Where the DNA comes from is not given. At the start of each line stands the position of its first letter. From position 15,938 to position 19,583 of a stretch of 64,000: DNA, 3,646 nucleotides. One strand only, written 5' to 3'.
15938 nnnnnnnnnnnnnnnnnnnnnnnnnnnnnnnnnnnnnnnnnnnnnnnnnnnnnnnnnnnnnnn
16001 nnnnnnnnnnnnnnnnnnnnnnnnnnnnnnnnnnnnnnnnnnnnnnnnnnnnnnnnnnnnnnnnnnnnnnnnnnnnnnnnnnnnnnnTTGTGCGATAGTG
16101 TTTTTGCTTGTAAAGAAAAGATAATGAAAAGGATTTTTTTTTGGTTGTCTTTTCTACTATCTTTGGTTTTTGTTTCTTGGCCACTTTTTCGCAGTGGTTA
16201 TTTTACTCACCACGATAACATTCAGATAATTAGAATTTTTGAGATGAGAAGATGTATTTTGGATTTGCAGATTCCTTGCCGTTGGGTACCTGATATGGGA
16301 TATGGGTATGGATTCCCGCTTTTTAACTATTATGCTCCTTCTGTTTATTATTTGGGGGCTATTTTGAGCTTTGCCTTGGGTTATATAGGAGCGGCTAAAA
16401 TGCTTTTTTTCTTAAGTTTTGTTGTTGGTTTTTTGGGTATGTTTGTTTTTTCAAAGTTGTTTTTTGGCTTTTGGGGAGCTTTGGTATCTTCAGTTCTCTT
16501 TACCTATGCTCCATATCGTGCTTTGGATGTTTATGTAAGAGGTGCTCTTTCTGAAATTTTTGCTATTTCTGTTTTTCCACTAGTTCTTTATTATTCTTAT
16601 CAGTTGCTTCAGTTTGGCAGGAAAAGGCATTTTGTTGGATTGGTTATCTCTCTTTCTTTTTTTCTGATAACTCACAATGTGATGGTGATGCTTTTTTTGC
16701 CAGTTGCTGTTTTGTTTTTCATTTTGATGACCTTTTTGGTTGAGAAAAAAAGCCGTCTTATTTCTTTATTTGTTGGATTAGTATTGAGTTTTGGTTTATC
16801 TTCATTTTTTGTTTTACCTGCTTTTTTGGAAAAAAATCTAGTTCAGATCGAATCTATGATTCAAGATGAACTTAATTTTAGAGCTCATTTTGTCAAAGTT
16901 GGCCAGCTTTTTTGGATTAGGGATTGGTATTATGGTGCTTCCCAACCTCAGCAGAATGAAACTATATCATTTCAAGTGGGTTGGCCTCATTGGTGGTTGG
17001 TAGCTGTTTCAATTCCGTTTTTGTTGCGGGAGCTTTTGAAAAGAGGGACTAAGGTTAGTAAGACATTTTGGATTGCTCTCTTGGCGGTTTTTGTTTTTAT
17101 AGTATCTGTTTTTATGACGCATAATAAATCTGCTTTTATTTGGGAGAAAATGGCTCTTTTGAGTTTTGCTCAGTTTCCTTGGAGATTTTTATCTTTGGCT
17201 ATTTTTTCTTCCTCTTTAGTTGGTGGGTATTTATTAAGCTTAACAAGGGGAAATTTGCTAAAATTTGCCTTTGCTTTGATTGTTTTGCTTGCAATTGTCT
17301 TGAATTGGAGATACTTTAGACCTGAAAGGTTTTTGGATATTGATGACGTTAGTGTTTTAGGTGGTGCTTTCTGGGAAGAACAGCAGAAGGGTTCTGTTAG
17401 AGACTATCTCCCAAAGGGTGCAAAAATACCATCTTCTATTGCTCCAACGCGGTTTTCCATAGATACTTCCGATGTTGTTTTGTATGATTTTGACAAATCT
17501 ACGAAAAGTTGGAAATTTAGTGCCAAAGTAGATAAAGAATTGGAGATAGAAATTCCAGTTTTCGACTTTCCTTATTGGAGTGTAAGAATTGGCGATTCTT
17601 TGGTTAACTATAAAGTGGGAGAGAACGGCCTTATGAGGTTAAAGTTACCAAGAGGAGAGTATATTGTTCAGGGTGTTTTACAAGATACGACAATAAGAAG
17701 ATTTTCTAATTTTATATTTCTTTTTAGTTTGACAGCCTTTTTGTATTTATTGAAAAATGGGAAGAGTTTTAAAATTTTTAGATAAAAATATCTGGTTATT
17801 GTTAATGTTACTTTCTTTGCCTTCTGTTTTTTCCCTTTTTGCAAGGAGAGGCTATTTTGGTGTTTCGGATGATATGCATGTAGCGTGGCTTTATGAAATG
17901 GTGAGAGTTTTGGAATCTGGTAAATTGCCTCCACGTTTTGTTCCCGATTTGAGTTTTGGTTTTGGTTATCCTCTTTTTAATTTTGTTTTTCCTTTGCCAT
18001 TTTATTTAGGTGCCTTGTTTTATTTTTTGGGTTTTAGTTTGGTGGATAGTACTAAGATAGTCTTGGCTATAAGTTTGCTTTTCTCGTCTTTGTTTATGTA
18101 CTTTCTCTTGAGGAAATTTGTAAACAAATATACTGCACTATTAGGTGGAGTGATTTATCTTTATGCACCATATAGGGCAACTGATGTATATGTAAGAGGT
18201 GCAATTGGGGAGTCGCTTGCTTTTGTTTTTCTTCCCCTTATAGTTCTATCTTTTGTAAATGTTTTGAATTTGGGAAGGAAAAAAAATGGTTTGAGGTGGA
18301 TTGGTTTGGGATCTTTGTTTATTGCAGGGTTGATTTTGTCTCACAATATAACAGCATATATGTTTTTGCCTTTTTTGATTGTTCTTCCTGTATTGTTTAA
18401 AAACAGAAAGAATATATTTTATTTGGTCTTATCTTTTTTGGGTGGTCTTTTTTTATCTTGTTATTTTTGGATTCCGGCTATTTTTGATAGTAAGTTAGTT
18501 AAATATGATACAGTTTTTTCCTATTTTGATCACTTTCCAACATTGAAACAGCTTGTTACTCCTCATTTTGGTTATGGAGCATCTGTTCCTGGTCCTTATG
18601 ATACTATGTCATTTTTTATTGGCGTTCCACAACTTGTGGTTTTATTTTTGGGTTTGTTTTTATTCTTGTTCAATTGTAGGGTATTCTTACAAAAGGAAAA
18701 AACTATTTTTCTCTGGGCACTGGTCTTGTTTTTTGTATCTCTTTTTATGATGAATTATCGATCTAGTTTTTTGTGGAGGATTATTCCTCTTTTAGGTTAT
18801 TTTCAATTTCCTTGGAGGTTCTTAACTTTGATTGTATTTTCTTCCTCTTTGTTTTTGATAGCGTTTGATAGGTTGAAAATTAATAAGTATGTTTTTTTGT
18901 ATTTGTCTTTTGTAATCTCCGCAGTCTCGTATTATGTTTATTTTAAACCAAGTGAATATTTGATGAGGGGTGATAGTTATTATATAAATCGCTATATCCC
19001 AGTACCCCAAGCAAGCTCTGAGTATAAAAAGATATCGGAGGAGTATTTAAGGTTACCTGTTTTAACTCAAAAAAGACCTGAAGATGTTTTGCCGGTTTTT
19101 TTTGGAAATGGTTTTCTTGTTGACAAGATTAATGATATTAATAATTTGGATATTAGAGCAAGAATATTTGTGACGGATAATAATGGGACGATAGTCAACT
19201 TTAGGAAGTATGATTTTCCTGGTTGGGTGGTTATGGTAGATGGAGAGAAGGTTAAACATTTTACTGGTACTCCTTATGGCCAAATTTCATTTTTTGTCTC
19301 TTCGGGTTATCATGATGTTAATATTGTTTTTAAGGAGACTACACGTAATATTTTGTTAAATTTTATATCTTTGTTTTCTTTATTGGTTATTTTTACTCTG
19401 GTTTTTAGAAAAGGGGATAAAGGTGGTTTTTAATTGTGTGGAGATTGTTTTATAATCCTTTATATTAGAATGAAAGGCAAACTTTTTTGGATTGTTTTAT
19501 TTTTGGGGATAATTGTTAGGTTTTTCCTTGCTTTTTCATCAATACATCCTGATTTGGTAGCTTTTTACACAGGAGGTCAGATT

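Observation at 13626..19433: Tandem array of a novel-looking GT-C-like paralog family, one member fused to a GT2 catalytic domain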

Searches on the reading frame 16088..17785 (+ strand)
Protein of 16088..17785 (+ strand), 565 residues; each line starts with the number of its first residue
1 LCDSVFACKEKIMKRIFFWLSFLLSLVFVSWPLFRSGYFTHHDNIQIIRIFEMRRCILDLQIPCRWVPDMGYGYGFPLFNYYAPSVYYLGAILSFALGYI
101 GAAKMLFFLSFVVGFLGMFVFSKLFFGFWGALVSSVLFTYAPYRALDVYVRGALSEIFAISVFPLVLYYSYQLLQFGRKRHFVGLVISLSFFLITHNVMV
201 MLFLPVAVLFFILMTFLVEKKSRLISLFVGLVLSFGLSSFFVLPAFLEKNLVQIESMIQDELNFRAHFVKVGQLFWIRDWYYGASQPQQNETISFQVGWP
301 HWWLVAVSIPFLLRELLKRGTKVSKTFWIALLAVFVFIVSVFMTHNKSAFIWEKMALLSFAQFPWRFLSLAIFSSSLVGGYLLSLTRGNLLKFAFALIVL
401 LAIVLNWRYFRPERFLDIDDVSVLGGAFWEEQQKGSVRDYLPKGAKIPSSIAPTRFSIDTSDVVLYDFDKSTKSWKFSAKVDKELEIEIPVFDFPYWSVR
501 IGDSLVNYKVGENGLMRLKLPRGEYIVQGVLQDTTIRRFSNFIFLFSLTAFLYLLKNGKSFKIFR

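Call 4: search_protein_families(library=pfam, proteins=[window:16088-17785:+], max_evalue=0.1)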
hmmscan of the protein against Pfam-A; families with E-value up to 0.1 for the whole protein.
window:16088-17785:+ (565 aa): 1 family
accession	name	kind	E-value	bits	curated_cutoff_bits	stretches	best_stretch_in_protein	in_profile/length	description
PF10131.15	PTPS_related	-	6.2e-12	45.2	26.4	1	79-424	1-324/621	6-pyruvoyl-tetrahydropterin synthase related domain; membrane protein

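Call 5: search_protein_families(library=ncbifam, proteins=[window:16088-17785:+], max_evalue=0.1)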
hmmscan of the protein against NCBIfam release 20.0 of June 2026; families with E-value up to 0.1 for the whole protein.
window:16088-17785:+ (565 aa): 0 families

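Call 8: search_solved_structures(query=window:16088-17785:+, max_evalue=10)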
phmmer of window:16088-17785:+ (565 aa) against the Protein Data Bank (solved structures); distinct sequences matched with E-value up to 10: 2.
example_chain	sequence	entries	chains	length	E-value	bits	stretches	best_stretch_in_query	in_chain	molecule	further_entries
6q6i_A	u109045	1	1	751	1.4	10.8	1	249-304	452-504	Biodegradative arginine decarboxylase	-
6fwv_A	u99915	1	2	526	3.3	9.6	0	478-529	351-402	Collagen Adhesion protein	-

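Call 9: find_homologous_proteins(query=window:16088-17785:+, max_evalue=0.00001)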
Query window:16088-17785:+ (565 aa): 1438 proteins with E <= 0.00001 among 8000 candidates; the best 120 are listed.
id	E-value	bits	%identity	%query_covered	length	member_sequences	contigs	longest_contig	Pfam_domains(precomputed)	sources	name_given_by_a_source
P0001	0.0e+0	1223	100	98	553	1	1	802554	PF10131.16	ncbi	-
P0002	3.9e-198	678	56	95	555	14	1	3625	PF10131.16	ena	-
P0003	1.4e-196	673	57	96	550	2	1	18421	PF10131.16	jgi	-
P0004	2.7e-165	570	47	99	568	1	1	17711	PF10131.16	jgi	jgi:hypothetical protein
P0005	1.8e-164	567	48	92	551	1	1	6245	PF10131.16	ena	-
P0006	2.0e-164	567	47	95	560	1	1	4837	PF10131.16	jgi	-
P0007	4.7e-164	565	46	98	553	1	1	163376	PF10131.16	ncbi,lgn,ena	-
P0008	6.0e-163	562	48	94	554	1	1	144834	PF10131.16,PF13231.13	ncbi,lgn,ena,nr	ncbi:MAG: Uncharacterized protein G01um10147_73 [Microgenomates group bacterium Gr01-1014_7]|nr:MAG:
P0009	9.2e-163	561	48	95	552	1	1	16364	PF10131.16,PF13231.13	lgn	-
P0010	1.5e-162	560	46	98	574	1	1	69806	PF10131.16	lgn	-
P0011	1.3e-161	557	48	90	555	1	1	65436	PF10131.16,PF13231.13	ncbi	-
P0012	1.5e-161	557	46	95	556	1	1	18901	PF10131.16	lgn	-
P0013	3.8e-161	556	47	95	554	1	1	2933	PF10131.16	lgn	-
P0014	7.0e-161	555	47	95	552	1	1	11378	PF10131.16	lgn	-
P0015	3.7e-160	553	46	95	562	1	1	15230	PF10131.16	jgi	-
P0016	7.2e-160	552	47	92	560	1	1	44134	PF10131.16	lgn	-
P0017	1.1e-159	551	47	95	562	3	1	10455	PF10131.16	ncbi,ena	-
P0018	2.3e-159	550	47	95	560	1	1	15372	PF10131.16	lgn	-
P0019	4.5e-159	549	47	96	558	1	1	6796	PF10131.16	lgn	-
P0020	4.7e-159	549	48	98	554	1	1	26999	PF10131.16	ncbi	-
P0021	8.8e-159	548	47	95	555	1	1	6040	PF10131.16,PF02516.21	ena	-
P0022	1.0e-158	548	46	96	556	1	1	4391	PF10131.16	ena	-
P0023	1.0e-158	548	49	94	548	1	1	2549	PF10131.16,PF02516.21,PF13231.13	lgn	-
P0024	1.5e-158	547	47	98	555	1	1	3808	PF10131.16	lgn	-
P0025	2.0e-158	547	47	97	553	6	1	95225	PF10131.16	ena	-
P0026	2.1e-158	547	47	98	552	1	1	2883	PF10131.16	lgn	-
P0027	4.2e-158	546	46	96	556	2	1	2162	PF10131.16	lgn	-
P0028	7.8e-158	545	47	94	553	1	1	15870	PF10131.16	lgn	-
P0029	1.1e-157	544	48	95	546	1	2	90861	PF10131.16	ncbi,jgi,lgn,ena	-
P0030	1.3e-157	544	46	98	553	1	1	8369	PF10131.16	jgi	jgi:hypothetical protein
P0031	1.5e-157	544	46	98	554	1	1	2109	PF10131.16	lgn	-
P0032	2.5e-157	543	48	91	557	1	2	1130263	PF10131.16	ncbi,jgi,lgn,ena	ncbi:MAG: 6-pyruvoyl-tetrahydropterin synthase-related protein [Microgenomates group bacterium]|jgi:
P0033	3.7e-157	543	46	95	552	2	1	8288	PF10131.16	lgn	-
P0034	4.0e-157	543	48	95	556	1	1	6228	PF10131.16,PF13231.13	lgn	-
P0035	6.6e-157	542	46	96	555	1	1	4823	PF10131.16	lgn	-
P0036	7.5e-157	542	47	98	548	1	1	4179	PF10131.16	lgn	-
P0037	8.1e-157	542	45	95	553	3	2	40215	PF10131.16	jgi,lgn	-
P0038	2.1e-156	540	46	94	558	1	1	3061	PF10131.16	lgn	-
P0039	2.2e-156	540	48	95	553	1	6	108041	PF10131.16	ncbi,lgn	-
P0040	2.5e-156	540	47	96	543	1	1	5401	PF10131.16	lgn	-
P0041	8.3e-156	538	47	94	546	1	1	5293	PF10131.16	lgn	-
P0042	1.5e-155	537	47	98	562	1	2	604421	PF10131.16,PF13231.13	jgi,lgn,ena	jgi:hypothetical protein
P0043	1.7e-155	537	46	94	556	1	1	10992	PF10131.16,PF02516.21,PF13231.13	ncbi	-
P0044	1.8e-155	537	46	98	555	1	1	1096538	PF10131.16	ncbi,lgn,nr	ncbi:MAG: 6-pyruvoyl-tetrahydropterin synthase-related protein [Candidatus Daviesbacteria bacterium]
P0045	2.4e-155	537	48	95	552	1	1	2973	PF10131.16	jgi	jgi:6-pyruvoyl-tetrahydropterin synthase related domain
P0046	2.5e-155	537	49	95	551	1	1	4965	PF10131.16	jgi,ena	-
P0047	3.2e-155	536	46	99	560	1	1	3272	PF10131.16,PF13231.13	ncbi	-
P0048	3.4e-155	536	45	96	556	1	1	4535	PF10131.16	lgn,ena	-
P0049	5.1e-155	536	48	94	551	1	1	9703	PF10131.16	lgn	-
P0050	6.3e-155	535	50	94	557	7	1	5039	PF10131.16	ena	-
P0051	6.6e-155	535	47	98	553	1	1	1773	PF10131.16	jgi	jgi:hypothetical protein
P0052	1.0e-154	535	49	94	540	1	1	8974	PF10131.16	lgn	-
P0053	1.1e-154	535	48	95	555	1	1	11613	PF10131.16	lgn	-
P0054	1.1e-154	534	45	98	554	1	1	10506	PF10131.16,PF13231.13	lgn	-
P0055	2.0e-154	534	48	94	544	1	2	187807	PF10131.16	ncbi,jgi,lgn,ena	-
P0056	3.0e-154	533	46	95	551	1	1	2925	PF10131.16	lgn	-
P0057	3.7e-154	533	46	95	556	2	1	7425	PF10131.16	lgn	-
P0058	4.6e-154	532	45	94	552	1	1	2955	PF10131.16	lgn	-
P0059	1.1e-153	531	47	95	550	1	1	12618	PF10131.16,PF13231.13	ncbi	-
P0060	1.1e-153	531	47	97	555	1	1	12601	PF10131.16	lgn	-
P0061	1.7e-153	531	46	94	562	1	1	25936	PF10131.16,PF13231.13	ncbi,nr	ncbi:MAG: 6-pyruvoyl-tetrahydropterin synthase-related protein [Candidatus Staskawiczbacteria bacter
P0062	2.2e-153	530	47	98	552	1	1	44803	PF10131.16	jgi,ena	-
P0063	2.4e-153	530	47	93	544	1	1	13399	PF10131.16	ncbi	-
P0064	3.2e-153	530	46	98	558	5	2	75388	PF10131.16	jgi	jgi:uncharacterized membrane protein (UPF0136 family)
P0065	3.4e-153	530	47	90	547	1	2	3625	PF10131.16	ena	-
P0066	5.9e-153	529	46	94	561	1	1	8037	PF10131.16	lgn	-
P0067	5.9e-153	529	47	92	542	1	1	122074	PF10131.16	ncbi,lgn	-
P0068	5.9e-153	529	47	95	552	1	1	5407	PF10131.16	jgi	jgi:hypothetical protein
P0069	1.3e-152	528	47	94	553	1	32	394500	PF10131.16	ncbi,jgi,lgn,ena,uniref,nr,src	ncbi:MAG: hypothetical protein UT77_C0001G0059 [Candidatus Daviesbacteria bacterium GW2011_GWC2_40_1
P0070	1.3e-152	528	46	96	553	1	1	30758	PF10131.16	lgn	-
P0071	1.4e-152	528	48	98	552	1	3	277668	PF10131.16,PF13231.13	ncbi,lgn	-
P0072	1.7e-152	527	45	96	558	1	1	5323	PF10131.16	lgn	-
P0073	1.7e-152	527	46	94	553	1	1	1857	PF10131.16,PF02516.21,PF13231.13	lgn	-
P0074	2.0e-152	527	47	94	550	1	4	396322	PF10131.16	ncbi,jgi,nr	ncbi:MAG: hypothetical protein ACD_32C00110G0003 [uncultured bacterium]|nr:MAG: hypothetical protein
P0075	2.2e-152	527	47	94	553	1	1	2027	PF10131.16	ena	-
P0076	2.4e-152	527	48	94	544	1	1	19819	PF10131.16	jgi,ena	-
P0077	2.6e-152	527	46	94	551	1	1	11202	PF10131.16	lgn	-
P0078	3.2e-152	526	47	95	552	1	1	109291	PF10131.16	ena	-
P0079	3.3e-152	526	48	95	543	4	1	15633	PF10131.16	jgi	-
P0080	3.5e-152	526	48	97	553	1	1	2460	PF10131.16,PF13231.13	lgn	-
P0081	3.6e-152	526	44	97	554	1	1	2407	PF10131.16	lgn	-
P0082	3.6e-152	526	46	94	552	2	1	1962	PF10131.16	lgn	-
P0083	4.0e-152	526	45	94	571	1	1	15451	PF10131.16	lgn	-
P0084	5.5e-152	526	47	98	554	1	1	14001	PF10131.16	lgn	-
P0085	6.5e-152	525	46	94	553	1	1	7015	PF10131.16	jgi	-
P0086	7.8e-152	525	47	97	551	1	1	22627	PF10131.16,PF13231.13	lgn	-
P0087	8.0e-152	525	47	98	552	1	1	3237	PF10131.16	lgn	-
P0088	9.1e-152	525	47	95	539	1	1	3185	PF10131.16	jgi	-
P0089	9.2e-152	525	47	94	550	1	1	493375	PF10131.16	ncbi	-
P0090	1.1e-151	525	45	99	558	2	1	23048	PF10131.16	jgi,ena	-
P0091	1.4e-151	524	45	95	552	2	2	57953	PF10131.16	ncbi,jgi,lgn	jgi:hypothetical protein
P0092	1.4e-151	524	46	97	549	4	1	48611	PF10131.16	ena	-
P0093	1.8e-151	524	45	94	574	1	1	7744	PF10131.16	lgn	-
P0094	2.3e-151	524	46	97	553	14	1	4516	PF10131.16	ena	-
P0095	2.5e-151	523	48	90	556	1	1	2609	PF10131.16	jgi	-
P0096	2.5e-151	523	46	95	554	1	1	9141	PF10131.16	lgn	-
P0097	2.7e-151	523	47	94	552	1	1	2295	PF10131.16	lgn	-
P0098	2.8e-151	523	47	92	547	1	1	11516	PF10131.16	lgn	-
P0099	3.9e-151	523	46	98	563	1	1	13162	PF10131.16,PF13231.13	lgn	-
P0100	3.9e-151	523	46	97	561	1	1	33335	PF10131.16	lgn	-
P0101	4.3e-151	523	44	98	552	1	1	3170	PF10131.16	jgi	jgi:hypothetical protein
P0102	5.6e-151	522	45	98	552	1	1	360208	PF10131.16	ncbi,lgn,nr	ncbi:MAG: 6-pyruvoyl-tetrahydropterin synthase-related protein [Candidatus Daviesbacteria bacterium]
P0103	6.5e-151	522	44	97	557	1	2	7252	PF10131.16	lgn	-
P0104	7.8e-151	522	45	91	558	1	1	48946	PF10131.16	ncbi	-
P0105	9.7e-151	521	47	92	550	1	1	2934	PF10131.16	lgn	-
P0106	1.3e-150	521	46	95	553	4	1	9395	PF10131.16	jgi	-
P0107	1.4e-150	521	46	97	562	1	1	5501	PF10131.16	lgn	-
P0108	1.6e-150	521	46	95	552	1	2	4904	PF10131.16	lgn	-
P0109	2.3e-150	520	47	95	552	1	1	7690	PF10131.16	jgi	jgi:hypothetical protein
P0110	3.0e-150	520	45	95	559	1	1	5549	PF10131.16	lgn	-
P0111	3.1e-150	520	47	95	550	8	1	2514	PF10131.16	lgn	-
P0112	3.5e-150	520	47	92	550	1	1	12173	PF10131.16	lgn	-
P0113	3.9e-150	519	46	97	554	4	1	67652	PF10131.16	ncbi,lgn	-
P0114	4.5e-150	519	45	98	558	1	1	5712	PF10131.16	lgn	-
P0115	4.5e-150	519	44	98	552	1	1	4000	PF10131.16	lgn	-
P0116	4.5e-150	519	47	98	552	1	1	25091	PF10131.16,PF13231.13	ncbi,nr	ncbi:glycosyltransferase family 39 protein [Candidatus Daviesbacteria bacterium]|nr:glycosyltransfer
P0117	4.8e-150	519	47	91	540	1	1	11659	PF10131.16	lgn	-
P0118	5.3e-150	519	44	95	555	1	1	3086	PF10131.16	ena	-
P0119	5.5e-150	519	47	90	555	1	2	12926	PF10131.16,PF09586.17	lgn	-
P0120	6.2e-150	519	47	95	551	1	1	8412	PF10131.16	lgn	-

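Call 36: predict_structure(alignment_id=A3)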
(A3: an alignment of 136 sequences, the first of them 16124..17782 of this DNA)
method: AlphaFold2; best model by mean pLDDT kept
length: 553 residues; sequences in the alignment: 136
mean_pLDDT: 93.3   pTM: 0.93
mean pLDDT of the five models: 93.3, 92.5, 92.4, 92.0, 90.7
residues with pLDDT >= 90: 459; 70-90: 79; 50-70: 15; < 50: 0
segments of 3 or more residues with pLDDT < 50: none
pLDDT, mean of each block of 10 residues (from residue 1): 88 95 92 93 96 89 87 96 98 98 98 97 97 94 97 98 96 98 97 98 91 96 98 95 89 91 83 58 88 98 88 96 98 96 95 97 98 97 97 94 95 92 89 93 73 93 96 95 95 96 96 97 96 98 87 77
secondary structure, 60 per line:
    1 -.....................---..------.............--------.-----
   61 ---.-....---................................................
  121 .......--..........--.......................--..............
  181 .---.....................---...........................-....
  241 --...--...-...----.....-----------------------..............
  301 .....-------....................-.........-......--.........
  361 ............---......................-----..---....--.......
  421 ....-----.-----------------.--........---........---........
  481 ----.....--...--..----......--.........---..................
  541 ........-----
elements in order: H2-22 H34-46 H66-69 H73-127 H130-139 H142-164 H167-181 H185-205 H209-235 H259-263 H287-305 H313-332 H334-342 H344-349 H352-372 H376-397 H408-411 H414-424 E451-458 E462-469 E473-480 E485-489 E492-494 E503-508 E511-519 H523-548

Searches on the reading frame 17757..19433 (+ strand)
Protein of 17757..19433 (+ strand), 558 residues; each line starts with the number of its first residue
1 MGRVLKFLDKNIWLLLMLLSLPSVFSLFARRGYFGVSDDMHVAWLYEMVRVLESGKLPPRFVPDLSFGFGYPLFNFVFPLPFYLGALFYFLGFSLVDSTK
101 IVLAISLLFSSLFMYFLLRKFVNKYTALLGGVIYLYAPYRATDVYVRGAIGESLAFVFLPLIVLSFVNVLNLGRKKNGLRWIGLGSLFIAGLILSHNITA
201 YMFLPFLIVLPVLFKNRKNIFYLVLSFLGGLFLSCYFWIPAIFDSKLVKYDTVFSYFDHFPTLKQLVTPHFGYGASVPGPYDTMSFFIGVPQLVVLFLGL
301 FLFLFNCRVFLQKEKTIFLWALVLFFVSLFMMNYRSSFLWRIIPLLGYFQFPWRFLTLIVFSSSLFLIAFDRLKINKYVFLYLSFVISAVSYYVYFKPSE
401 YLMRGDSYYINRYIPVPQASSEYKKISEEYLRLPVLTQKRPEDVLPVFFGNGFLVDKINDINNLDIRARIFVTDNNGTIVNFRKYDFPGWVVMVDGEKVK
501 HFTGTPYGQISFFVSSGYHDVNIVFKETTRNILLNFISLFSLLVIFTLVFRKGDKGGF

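Call 4: search_protein_families(library=pfam, proteins=[window:17757-19433:+], max_evalue=0.1)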
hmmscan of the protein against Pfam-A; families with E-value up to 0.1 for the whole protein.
window:17757-19433:+ (558 aa): 1 family
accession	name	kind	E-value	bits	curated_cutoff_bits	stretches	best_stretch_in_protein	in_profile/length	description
PF10131.15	PTPS_related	-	0.03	13.2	26.4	1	75-401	2-312/621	6-pyruvoyl-tetrahydropterin synthase related domain; membrane protein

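Call 5: search_protein_families(library=ncbifam, proteins=[window:17757-19433:+], max_evalue=0.1)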
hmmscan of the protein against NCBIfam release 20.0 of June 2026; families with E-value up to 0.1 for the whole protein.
window:17757-19433:+ (558 aa): 0 families
